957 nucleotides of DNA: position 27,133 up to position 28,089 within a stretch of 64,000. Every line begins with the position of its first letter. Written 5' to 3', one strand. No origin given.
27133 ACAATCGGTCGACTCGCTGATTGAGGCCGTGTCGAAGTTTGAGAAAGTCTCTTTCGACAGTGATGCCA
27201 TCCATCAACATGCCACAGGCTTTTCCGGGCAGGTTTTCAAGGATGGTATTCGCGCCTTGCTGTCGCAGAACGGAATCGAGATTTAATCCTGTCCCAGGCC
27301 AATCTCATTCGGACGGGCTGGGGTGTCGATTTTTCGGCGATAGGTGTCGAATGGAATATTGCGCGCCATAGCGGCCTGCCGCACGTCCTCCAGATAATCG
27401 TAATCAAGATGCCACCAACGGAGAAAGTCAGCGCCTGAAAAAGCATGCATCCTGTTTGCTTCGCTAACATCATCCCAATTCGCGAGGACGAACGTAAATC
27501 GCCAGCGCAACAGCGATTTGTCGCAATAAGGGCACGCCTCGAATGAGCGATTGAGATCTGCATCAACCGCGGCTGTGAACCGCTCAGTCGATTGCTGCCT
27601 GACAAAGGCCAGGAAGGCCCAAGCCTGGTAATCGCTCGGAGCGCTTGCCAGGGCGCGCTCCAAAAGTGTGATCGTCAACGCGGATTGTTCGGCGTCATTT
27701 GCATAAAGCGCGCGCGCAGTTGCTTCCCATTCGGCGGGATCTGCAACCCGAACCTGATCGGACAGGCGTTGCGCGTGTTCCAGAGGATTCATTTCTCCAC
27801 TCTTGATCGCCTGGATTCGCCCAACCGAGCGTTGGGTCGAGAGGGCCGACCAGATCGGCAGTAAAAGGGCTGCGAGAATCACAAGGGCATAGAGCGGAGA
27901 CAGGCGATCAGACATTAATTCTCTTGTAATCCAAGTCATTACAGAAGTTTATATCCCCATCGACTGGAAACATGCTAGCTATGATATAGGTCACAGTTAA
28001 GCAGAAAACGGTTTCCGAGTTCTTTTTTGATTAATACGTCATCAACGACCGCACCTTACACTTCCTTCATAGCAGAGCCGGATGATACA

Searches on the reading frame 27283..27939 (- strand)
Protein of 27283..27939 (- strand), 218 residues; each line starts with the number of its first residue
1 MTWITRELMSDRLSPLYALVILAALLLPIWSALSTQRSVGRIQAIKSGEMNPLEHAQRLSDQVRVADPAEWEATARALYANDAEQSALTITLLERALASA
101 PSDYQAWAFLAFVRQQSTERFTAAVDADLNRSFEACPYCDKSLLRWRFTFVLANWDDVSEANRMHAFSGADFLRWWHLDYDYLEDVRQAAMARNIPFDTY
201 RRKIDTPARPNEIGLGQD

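Call 3: search_protein_families(library=pfam, proteins=[window:27283-27939:-], max_evalue=0.01)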
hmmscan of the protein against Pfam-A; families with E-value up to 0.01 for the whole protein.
window:27283-27939:- (218 aa): 1 family
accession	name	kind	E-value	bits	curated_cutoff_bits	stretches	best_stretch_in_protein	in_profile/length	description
PF01239.28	PPTA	-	0.0016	18.5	29.5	1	90-115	5-30/32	Protein prenyltransferase alpha subunit repeat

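Call 5: search_protein_families(library=ncbifam, proteins=[window:27283-27939:-], max_evalue=0.01)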
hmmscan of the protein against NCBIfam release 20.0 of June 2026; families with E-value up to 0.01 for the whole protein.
window:27283-27939:- (218 aa): 0 families
